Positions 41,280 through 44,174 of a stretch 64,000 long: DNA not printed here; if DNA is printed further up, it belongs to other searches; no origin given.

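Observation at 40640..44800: Candidate novel amidoligase module: 864-aa protein with unknown 540-aa N-domain fused to a RimK-like ATP-grasp, adjacent to a DapF-family epimerase and a GC-shifted orphan gene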

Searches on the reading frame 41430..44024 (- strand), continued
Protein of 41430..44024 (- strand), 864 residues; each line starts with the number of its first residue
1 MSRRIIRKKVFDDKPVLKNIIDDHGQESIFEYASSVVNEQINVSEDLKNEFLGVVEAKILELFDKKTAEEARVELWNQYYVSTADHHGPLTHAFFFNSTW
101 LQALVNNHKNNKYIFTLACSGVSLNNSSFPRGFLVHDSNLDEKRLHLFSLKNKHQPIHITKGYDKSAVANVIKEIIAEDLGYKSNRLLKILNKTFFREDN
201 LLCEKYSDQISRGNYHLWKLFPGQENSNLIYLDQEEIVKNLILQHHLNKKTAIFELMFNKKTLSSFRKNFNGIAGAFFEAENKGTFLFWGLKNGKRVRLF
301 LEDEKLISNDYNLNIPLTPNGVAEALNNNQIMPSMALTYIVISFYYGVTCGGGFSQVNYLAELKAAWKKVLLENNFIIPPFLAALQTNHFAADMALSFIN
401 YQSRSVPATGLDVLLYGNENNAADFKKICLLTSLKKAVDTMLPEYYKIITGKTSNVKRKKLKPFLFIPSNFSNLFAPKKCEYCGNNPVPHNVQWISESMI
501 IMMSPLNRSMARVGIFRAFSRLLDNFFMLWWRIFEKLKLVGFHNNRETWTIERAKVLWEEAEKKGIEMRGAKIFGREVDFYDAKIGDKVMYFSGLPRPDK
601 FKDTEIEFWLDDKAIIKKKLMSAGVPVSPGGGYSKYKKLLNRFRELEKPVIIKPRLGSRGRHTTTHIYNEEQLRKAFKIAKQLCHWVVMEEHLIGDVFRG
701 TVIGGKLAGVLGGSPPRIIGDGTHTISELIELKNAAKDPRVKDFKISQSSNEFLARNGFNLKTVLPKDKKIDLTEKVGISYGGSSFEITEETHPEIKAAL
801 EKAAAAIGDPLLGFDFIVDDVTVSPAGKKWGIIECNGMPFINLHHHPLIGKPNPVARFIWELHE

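Call 19: find_encoding_contigs(protein=P0047, flank=6000, max_places=1)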
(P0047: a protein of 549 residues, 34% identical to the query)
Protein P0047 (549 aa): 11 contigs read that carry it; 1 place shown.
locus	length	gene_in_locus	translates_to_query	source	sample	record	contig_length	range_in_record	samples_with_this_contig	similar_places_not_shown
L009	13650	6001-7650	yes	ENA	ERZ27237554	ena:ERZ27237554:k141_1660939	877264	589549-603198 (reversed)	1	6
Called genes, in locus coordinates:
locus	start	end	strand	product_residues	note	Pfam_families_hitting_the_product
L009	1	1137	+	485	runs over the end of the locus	PF01425:Amidase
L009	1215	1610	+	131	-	PF00072:Response_reg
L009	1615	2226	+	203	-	PF00334:NDK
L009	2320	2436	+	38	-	-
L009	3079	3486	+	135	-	-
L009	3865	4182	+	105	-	-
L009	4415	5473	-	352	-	-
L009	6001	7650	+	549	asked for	-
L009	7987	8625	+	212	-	PF02163:Peptidase_M50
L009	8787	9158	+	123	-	PF00164:Ribosom_S12_S23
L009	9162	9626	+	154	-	PF00177:Ribosomal_S7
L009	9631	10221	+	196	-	-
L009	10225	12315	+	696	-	PF00009:GTP_EFTU, PF03144:GTP_EFTU_D2, PF22042:EF-G_D2, PF14492:EFG_III, PF16658:RF3_C (weak), PF03764:EFG_IV, PF00679:EFG_C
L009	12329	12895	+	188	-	-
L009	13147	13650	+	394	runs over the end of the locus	PF00009:GTP_EFTU, PF03144:GTP_EFTU_D2, PF03143:GTP_EFTU_D3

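Call 20: find_encoding_contigs(protein=P0084, flank=6000, max_places=1)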
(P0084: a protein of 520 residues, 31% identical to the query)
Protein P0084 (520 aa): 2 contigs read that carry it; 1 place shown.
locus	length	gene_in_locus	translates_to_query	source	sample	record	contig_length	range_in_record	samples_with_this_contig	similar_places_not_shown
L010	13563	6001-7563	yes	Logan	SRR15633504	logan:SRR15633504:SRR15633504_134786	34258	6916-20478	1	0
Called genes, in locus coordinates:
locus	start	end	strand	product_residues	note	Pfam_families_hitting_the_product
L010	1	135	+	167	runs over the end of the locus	-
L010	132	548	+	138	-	-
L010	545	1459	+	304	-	PF01544:CorA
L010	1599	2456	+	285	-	-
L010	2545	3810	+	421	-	PF03952:Enolase_N, PF00113:Enolase_C, PF13378:MR_MLE_C (weak), PF07476:MAAL_C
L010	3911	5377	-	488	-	PF01546:Peptidase_M20 (weak)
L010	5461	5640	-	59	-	-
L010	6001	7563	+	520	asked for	-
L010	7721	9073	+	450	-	PF01368:DHH, PF02272:DHHA1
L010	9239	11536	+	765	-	PF04760:IF2_N, PF00009:GTP_EFTU, PF00025:Arf (weak), PF00071:Ras (weak), PF01926:MMR_HSR1, PF02421:FeoB_N (weak), PF22042:EF-G_D2, PF11987:IF-2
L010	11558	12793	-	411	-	-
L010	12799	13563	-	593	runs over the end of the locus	-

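Call 21: find_encoding_contigs(protein=P0053, flank=6000, max_places=1)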
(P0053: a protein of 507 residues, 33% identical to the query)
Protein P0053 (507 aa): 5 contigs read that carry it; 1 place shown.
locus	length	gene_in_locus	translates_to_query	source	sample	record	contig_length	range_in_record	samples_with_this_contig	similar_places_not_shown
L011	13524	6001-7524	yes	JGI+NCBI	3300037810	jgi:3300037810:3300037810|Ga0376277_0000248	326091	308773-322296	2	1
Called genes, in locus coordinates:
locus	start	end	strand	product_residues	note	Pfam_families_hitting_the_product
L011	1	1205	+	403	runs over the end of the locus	PF12704:MacB_PCD, PF02687:FtsX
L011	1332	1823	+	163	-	PF18914:DUF5666 (weak)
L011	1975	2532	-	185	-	PF07731:Cu-oxidase_2 (faint), PF07732:Cu-oxidase_3 (faint), PF13473:Cupredoxin_1, PF00127:Copper-bind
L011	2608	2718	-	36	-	-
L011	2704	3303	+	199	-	-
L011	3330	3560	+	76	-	-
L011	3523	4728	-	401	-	PF05977:MFS_3 (faint), PF07690:MFS_1, PF12832:MFS_1_like, PF00083:Sugar_tr (weak), PF07690:MFS_1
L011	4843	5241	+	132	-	PF07883:Cupin_2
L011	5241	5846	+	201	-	PF00300:His_Phos_1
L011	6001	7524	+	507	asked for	-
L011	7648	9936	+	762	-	PF01751:Toprim, PF01131:Topoisom_bac, PF13368:Toprim_C_rpt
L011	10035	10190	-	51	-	-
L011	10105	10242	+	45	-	PF00830:Ribosomal_L28 (weak)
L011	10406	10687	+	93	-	PF00216:Bac_DNA_binding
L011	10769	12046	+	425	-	-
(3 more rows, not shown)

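Call 28: predict_structure(alignment_id=A1)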
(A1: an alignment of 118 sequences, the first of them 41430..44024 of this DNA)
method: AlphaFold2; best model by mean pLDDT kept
length: 864 residues; sequences in the alignment: 118
mean_pLDDT: 91.8   pTM: 0.66
mean pLDDT of the five models: 91.8, 90.4, 89.8, 89.7, 88.9
residues with pLDDT >= 90: 638; 70-90: 197; 50-70: 20; < 50: 9
segments of 3 or more residues with pLDDT < 50: 470-478
pLDDT, mean of each block of 10 residues (from residue 1): 93 97 98 92 97 99 98 97 97 95 96 98 94 93 96 96 98 91 89 98 98 98 96 99 98 98 98 97 97 96 97 97 98 98 98 97 98 97 96 91 89 91 94 95 93 83 56 48 71 87 84 82 85 91 91 91 94 91 90 87 76 91 95 96 96 84 89 92 92 91 95 90 97 90 85 87 96 83 86 97 94 93 94 86 86 91 84
secondary structure, 60 per line:
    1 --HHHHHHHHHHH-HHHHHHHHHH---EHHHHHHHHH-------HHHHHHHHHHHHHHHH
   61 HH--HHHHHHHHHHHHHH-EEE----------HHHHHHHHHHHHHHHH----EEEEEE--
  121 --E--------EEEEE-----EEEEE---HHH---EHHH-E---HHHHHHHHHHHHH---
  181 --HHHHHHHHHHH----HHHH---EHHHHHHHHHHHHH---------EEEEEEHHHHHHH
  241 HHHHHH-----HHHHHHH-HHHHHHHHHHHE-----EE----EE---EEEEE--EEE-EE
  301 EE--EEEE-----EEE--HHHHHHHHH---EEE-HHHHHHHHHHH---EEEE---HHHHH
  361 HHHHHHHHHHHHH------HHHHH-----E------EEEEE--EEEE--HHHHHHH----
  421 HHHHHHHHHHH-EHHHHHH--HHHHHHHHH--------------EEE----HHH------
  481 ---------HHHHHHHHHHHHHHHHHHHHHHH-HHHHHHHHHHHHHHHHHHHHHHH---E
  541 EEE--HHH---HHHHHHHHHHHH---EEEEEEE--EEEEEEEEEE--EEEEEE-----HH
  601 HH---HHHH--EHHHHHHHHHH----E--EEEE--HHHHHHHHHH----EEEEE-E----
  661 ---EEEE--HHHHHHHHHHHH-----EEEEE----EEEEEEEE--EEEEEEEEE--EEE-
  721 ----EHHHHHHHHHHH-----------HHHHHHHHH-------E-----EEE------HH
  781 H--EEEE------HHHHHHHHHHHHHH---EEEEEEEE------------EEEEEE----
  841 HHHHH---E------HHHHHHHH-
elements in order (helices of 4 or more, strands of 3 or more residues): H3-13 H15-24 H29-37 H45-62 H65-78 E80-82 H93-108 E113-118 E132-136 E142-146 H165-177 H183-193 H198-201 H206-218 E228-233 H234-246 H252-258 H260-270 E288-292 E295-297 E299-302 E305-308 E314-316 H319-327 E331-333 H335-345 E349-352 H356-373 H380-384 E397-401 E404-407 H410-416 H421-431 H434-439 H442-450 E465-467 H490-512 H514-536 E540-543 H552-563 E567-573 E576-585 E588-593 H599-602 H606-609 H613-622 E630-633 H636-645 E650-654 E664-667 H670-681 E687-691 E696-703 E706-714 E717-719 H726-736 H748-756 E770-772 E784-787 H794-807 E811-818 E831-836 H841-845 H856-863

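Call 31: fold_search(model_id=the predicted structure, library=pdb)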
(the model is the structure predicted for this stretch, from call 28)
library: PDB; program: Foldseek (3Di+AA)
matches with E <= 10: 646; with E <= 0.001: 471
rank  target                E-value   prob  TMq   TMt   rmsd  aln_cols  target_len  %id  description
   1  3ln7_A                3.6e-22  1.00  0.27  0.31  29.5       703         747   16  Crystal structure of a bifunctional glutathione synthetase from Pasteurella multocida (released 2011-04-13)
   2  3ln6                  5.2e-22  1.00  0.31  0.36  29.6       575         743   17  Crystal structure of a bifunctional glutathione synthetase from Streptococcus agalactiae (released 2011-04-13)
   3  7wac_A                9.8e-22  1.00  0.32  0.38   3.9       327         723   24  Trichodesmium erythraeum cyanophycin synthetase 1 (TeCphA1) (released 2022-09-07)
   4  3ln7_B                1.0e-21  1.00  0.26  0.30   7.1       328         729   24  Crystal structure of a bifunctional glutathione synthetase from Pasteurella multocida (released 2011-04-13)
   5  7txv_A                1.1e-21  1.00  0.34  0.33   3.0       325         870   26  Cyanophycin synthetase 1 from Synechocystis sp. UTEX2470 E82Q with ATP and 16x(Asp-Arg) (released 2022-06-01)
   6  7lgq_A                1.2e-21  1.00  0.31  0.31   5.0       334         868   24  Cyanophycin synthetase 1 from Synechocystis sp. UTEX2470 with ATP and 8x(Asp-Arg)-Asn (released 2021-08-18)
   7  7lg5_A                1.8e-21  1.00  0.31  0.31   4.9       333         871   24  Synechocystis sp. UTEX2470 Cyanophycin synthetase 1 with ATP (released 2021-08-18)
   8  7lgj_A                2.4e-21  1.00  0.31  0.31   4.2       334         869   24  Cyanophycin synthetase 1 from Synechocystis sp. UTEX2470 with ADPCP and 8x(Asp-Arg)-NH2 (released 2021-08-18)
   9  7wae_A                3.0e-21  1.00  0.33  0.33   3.2       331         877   24  Trichodesmium erythraeum cyanophycin synthetase 1 (TeCphA1) with ATPgammaS, 4x(beta-Asp-Arg), and aspartate (released 2022-09-07)
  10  7ta5                  3.1e-21  1.00  0.29  0.42   5.3       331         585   25  Crystal structure of cyanophycin synthetase 2 from Gloeothece citriformis (released 2022-03-02)
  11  7wae_C                5.6e-21  1.00  0.33  0.40   3.0       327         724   24  Trichodesmium erythraeum cyanophycin synthetase 1 (TeCphA1) with ATPgammaS, 4x(beta-Asp-Arg), and aspartate (released 2022-09-07)
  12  7lgn_A                1.6e-19  1.00  0.30  0.36   5.0       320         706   24  Cyanophycin synthetase 1 from T. morbirosei (released 2021-08-18)
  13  8fxi_C                3.6e-18  1.00  0.32  0.42   4.0       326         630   24  Cryo-EM structure of Stanieria sp. CphA2 in complex with ADPCP and 4x(beta-Asp-Arg) (released 2023-06-14)
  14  7lgm_A                1.3e-16  1.00  0.32  0.38   3.3       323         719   25  Cyanophycin synthetase from A. baylyi DSM587 with ATP (released 2021-08-18)
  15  7lgn_B                3.2e-16  1.00  0.31  0.31   3.7       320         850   23  Cyanophycin synthetase 1 from T. morbirosei (released 2021-08-18)
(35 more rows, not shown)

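Call 62: find_encoding_contigs(protein=P0028, flank=6000, max_places=2)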
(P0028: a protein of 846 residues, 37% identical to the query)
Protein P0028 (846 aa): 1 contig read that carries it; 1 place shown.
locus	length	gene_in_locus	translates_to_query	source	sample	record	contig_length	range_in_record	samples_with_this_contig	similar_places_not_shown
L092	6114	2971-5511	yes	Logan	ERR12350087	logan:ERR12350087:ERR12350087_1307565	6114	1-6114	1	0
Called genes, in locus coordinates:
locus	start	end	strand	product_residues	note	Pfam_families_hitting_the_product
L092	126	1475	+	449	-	PF04107:GCS2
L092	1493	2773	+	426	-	PF18130:ATPgrasp_N (faint), PF02655:ATP-grasp_3, PF02786:CPSase_L_D2 (weak), PF08443:RimK (weak), PF13535:ATP-grasp_4, PF18603:LAL_C2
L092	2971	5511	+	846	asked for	PF26317:CntK_N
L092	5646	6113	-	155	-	?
